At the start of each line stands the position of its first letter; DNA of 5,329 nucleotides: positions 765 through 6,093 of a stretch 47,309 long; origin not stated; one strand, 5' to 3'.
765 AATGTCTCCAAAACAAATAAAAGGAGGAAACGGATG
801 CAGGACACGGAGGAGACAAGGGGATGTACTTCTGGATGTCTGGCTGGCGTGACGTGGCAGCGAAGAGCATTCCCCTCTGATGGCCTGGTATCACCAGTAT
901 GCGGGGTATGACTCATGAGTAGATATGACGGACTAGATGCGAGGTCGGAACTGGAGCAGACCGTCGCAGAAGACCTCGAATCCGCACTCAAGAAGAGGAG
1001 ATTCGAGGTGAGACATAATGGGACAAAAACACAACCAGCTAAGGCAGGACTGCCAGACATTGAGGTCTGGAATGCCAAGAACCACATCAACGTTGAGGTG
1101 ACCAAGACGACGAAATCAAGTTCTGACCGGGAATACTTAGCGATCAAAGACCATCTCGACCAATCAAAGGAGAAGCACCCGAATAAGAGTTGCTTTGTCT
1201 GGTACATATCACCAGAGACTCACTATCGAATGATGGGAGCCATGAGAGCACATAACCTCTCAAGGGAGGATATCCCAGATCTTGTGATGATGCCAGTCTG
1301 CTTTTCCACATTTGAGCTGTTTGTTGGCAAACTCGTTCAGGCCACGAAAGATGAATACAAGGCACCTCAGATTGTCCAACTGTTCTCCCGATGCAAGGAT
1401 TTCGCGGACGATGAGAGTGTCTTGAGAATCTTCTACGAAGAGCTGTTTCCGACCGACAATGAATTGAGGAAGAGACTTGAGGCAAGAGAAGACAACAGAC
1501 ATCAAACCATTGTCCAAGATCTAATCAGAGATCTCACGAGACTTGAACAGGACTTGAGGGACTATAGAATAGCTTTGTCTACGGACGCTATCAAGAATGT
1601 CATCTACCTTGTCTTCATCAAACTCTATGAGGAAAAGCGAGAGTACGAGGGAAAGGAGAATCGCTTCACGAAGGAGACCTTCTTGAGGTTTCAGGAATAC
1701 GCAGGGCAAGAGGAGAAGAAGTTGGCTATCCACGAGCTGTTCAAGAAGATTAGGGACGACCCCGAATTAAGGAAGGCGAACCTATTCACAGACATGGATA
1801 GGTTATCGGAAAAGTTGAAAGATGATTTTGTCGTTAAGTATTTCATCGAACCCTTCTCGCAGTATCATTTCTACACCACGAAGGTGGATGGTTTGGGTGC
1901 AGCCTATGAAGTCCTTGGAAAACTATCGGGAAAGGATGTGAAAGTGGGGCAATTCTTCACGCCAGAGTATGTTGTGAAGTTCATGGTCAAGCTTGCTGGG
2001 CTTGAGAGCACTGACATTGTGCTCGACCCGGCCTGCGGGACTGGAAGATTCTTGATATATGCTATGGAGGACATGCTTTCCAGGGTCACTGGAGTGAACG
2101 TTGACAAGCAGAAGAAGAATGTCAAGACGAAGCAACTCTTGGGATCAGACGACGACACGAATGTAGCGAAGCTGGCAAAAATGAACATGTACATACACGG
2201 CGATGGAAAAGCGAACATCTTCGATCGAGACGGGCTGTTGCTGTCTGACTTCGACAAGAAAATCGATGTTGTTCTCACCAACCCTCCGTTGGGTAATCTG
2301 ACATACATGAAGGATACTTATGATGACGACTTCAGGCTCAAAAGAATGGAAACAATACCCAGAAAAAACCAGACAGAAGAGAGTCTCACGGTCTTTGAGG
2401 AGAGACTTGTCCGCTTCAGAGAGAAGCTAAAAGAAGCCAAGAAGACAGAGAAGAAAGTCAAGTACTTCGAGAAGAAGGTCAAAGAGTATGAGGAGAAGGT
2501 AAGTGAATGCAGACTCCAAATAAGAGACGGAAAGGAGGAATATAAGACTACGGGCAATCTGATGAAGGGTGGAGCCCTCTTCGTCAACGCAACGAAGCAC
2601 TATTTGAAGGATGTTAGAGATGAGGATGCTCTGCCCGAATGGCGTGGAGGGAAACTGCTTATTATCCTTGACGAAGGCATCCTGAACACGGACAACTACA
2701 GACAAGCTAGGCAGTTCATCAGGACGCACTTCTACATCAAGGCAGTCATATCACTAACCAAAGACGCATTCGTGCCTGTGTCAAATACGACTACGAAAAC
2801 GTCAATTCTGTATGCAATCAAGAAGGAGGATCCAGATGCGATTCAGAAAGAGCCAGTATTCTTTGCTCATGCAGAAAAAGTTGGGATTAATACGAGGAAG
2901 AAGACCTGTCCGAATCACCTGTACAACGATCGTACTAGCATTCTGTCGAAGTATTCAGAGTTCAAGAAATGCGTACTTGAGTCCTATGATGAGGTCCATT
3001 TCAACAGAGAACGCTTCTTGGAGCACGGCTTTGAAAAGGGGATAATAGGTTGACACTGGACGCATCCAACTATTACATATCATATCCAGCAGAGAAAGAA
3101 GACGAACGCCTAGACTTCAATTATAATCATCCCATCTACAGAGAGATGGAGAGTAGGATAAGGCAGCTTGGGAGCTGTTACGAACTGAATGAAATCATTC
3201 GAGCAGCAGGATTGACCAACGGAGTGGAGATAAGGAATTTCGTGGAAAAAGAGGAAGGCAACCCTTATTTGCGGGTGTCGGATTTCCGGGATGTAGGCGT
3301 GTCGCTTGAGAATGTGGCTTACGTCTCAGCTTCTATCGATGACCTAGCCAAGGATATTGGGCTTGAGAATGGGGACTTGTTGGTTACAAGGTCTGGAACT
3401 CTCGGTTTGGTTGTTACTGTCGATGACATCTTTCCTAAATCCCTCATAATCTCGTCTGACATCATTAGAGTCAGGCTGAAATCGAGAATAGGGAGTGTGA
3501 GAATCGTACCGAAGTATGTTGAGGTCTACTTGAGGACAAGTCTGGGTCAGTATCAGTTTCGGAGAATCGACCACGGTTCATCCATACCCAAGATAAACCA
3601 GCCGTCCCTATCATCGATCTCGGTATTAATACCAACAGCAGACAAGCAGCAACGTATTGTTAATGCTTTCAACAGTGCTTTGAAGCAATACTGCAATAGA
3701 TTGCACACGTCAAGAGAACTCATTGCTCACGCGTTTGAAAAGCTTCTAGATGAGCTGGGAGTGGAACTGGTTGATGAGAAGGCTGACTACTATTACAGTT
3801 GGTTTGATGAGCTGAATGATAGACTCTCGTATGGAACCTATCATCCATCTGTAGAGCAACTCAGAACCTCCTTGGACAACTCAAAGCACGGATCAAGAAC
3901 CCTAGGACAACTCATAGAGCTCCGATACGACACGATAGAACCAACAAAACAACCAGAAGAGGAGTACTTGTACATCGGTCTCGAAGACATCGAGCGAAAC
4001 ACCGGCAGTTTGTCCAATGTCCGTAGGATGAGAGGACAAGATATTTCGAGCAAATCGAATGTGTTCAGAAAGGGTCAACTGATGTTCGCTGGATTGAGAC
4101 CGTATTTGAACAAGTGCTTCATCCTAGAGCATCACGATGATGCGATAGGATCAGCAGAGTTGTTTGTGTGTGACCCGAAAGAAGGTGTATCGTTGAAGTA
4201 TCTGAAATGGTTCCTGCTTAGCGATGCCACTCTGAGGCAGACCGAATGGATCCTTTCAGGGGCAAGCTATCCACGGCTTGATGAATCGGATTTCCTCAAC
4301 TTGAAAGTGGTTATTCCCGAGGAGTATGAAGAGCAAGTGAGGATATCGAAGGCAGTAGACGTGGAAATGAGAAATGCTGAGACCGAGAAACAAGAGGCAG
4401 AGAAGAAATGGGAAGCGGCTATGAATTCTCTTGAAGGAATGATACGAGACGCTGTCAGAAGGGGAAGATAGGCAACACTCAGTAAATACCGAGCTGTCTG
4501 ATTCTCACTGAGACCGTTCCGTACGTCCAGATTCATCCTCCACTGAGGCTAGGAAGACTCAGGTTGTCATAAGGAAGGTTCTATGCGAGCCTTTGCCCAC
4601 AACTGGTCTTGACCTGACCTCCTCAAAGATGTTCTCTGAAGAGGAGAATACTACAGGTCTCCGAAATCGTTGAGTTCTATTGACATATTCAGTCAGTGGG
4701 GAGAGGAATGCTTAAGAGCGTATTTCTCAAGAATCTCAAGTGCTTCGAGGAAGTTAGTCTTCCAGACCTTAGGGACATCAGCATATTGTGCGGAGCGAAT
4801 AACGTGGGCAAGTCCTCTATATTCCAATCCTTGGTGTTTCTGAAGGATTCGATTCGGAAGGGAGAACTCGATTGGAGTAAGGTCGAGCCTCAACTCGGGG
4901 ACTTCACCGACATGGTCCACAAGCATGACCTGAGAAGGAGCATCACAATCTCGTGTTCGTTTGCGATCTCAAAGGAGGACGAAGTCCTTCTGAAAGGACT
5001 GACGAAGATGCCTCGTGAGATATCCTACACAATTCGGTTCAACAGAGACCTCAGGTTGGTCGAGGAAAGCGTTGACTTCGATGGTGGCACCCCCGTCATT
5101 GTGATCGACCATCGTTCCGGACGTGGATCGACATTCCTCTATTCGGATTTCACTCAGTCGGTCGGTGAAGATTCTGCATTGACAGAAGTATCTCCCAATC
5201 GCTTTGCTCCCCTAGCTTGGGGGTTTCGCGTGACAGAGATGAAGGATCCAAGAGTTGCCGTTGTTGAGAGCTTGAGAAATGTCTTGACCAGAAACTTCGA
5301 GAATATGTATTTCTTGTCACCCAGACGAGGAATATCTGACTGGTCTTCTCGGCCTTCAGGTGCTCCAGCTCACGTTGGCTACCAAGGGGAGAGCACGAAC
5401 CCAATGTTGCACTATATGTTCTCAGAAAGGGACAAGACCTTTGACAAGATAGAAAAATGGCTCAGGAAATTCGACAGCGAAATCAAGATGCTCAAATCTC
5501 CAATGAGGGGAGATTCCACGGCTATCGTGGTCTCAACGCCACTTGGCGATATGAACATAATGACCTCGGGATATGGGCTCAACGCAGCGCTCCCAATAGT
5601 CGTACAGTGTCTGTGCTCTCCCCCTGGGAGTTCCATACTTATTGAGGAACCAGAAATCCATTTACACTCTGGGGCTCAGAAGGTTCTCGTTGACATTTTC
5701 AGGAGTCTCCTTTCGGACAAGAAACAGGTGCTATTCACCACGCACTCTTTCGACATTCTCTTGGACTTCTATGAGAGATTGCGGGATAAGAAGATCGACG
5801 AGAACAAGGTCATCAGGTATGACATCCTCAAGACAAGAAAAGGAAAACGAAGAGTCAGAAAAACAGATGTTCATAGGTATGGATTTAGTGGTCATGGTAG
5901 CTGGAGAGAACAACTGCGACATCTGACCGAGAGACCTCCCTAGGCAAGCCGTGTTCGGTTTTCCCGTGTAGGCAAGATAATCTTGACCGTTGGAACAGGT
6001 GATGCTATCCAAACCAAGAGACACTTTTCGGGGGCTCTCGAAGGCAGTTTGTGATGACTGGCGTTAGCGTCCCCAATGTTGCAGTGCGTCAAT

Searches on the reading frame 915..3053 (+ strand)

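Call 16: search_protein_families(library=pfam, proteins=[window:915-3053:+], max_evalue=0.001)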
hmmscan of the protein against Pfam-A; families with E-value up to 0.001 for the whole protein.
window:915-3053:+ (712 aa): 3 families
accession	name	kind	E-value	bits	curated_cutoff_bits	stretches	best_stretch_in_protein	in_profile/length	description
PF02384.22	N6_Mtase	-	2.5e-31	109.6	20.4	2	324-486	3-160/311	N-6 DNA Methylase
PF01170.24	UPF0020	-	6.3e-10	39.5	22.3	1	357-471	20-142/197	RMKL-like, methyltransferase domain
PF20473.4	MmeI_Mtase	-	7.2e-05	22.5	27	1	368-428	22-85/259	MmeI, DNA-methyltransferase domain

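Call 98: search_protein_families(library=padloc, proteins=[window:915-3053:+], max_evalue=0.00001)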
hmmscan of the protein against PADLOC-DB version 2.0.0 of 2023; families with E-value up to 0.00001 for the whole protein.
window:915-3053:+ (712 aa): 27 families (the best 25 are shown)
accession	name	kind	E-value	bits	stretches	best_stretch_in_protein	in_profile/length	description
PDLC03021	MTase_I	-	4e-37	126.2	1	219-462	20-285/491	Type I methyltransferase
PDLC04134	mad2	-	3.8e-33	113.1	1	193-666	130-469/492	mads_2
PDLC03318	MTase_II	-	5.3e-33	112.3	1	225-666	225-661/723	Type II methyltransferase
PDLC03026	MTase_I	-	4.5e-29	99.9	1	201-468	4-272/487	Type I methyltransferase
PDLC03018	MTase_I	-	6.6e-29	98.9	2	225-406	192-367/749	Type I methyltransferase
PDLC03317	MTase_II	-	3e-27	93.3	1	225-461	184-437/831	Type II methyltransferase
PDLC03218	MTase_II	-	5.6e-26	89.2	2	211-460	133-383/532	Type II methyltransferase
PDLC03602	REase_MTase_IIG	-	2.9e-20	70.4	1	322-458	301-438/637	Type IIG restriction enzyme-methyltransferase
PDLC03025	MTase_I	-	5.1e-20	69.7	1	224-462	25-281/569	Type I methyltransferase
PDLC03034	MTase_I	-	5.6e-20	69.2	2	200-389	194-370/672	Type I methyltransferase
PDLC03030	MTase_I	-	1.5e-19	67.9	1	223-475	209-480/670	Type I methyltransferase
PDLC03031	MTase_I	-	3.1e-17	60.1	1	301-461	137-297/834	Type I methyltransferase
PDLC03616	REase_MTase_IIG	-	4.5e-16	56.3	1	265-451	301-503/721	Type IIG restriction enzyme-methyltransferase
PDLC03036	MTase_I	-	5.5e-16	56.1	1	308-461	182-339/635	Type I methyltransferase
PDLC03023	MTase_I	-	2.4e-13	47.3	1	370-474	362-475/716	Type I methyltransferase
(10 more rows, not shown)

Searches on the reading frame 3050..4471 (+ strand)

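Call 16: search_protein_families(library=pfam, proteins=[window:3050-4471:+], max_evalue=0.001)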
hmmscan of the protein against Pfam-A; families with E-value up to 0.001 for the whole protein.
window:3050-4471:+ (473 aa): 1 family
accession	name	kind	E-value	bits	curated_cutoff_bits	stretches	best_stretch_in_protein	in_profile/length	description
PF01420.25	Methylase_S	-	1.1e-11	45.6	22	1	65-209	25-151/168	Type I restriction modification DNA specificity domain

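Call 98: search_protein_families(library=padloc, proteins=[window:3050-4471:+], max_evalue=0.00001)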
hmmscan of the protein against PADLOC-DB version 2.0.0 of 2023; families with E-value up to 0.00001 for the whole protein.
window:3050-4471:+ (473 aa): 78 families (the best 25 are shown)
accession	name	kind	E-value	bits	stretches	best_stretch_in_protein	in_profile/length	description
PDLC03069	Specificity_I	-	2.6e-36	123.6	2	28-210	177-357/387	Type I specificity subunit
PDLC03179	Specificity_I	-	5.7e-32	109.3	2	45-221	398-568/589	Type I specificity subunit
PDLC03105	Specificity_I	-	5.8e-29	99.8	2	54-226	252-417/448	Type I specificity subunit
PDLC03100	Specificity_I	-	2e-28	97.9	2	42-233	197-388/392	Type I specificity subunit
PDLC03194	Specificity_I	-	5.4e-26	89.5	1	283-464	204-381/391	Type I specificity subunit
PDLC04137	mad5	-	2.9e-25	87.3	1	67-459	28-391/392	mads_5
PDLC03148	Specificity_I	-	3.5e-25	86.6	2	45-235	263-447/453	Type I specificity subunit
PDLC03189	Specificity_I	-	9e-25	85.4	2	58-212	238-385/459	Type I specificity subunit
PDLC03096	Specificity_I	-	4.3e-24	83.2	2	66-219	392-542/658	Type I specificity subunit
PDLC03127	Specificity_I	-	1.1e-23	81.8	2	54-232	262-440/571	Type I specificity subunit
PDLC03168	Specificity_I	-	2.1e-23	81.5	2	43-208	7-163/459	Type I specificity subunit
PDLC03107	Specificity_I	-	2.9e-23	80.6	1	46-233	203-384/392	Type I specificity subunit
PDLC03590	Specificity_II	-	2.1e-22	78.1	1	285-446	38-203/227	Type II specificity subunit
PDLC03068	Specificity_I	-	9.4e-22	75.7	2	44-205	7-160/403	Type I specificity subunit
PDLC03108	Specificity_I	-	1.5e-21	75.2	2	39-213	239-408/452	Type I specificity subunit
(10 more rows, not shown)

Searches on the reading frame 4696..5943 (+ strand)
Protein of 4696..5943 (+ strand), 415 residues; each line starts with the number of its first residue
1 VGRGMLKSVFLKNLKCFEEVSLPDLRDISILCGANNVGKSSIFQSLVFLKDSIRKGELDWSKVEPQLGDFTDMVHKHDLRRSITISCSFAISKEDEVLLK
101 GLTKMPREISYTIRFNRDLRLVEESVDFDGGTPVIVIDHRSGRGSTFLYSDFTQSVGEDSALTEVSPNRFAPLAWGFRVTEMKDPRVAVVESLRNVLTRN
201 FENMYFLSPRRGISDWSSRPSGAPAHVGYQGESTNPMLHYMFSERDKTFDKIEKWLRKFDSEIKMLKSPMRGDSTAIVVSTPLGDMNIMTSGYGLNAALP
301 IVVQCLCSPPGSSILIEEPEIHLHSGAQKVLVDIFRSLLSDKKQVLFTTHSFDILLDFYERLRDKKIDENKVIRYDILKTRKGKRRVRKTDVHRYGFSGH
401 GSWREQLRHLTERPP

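Call 16: search_protein_families(library=pfam, proteins=[window:4696-5943:+], max_evalue=0.001)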
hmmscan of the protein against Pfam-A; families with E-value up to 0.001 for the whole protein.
window:4696-5943:+ (415 aa): 2 families
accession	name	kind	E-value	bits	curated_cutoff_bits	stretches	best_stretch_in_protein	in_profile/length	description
PF13175.12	AAA_15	-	5.2e-26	92.6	32.1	2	5-112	1-92/374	AAA ATPase domain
PF13304.12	AAA_21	-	4.6e-19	70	27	1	29-357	2-304/304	AAA domain, putative AbiEii toxin, Type IV TA system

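Call 98: search_protein_families(library=padloc, proteins=[window:4696-5943:+], max_evalue=0.00001)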
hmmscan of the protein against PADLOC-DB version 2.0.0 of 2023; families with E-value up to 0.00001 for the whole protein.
window:4696-5943:+ (415 aa): 80 families (the best 25 are shown)
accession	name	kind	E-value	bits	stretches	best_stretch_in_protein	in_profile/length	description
PDLC03878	NsnB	-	2.8e-42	143.7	1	5-393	1-319/345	-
PDLC04707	PDC-M55A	-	7.5e-32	108.8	1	6-396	3-389/421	-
PDLC02979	AriA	-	3.8e-28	97.4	1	5-354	1-372/373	-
PDLC04148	HEC-03B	-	2.6e-22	77.5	2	286-396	314-424/458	-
PDLC02336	AbiLi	-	2.7e-17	61.3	2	244-375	184-312/340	AbiLi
PDLC02980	AriA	-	7.2e-17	60.3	1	292-355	239-302/304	-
PDLC04144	HEC-01B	-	3.7e-16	57.2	1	7-355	4-341/395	-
PDLC04176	HEC-01A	-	4.2e-16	57.3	2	7-95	4-92/371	-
PDLC02335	AbiLi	-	1.3e-15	55.3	1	4-364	48-245/326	AbiLi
PDLC02915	ATPase-Toprim_I-B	-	1.3e-15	55.2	1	6-65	3-61/623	-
PDLC04182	HEC-01A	-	1.4e-15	55.2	1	8-351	6-347/406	-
PDLC04178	HEC-01A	-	1.8e-15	54.9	1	312-355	289-331/399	-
PDLC02358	Old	-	1e-13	49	2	314-351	288-325/578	Old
PDLC00069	GajA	-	1.6e-13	47.9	2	7-96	4-89/687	AAA ATPase domain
PDLC04179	HEC-01A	-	2.7e-13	47.8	1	297-355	346-405/459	-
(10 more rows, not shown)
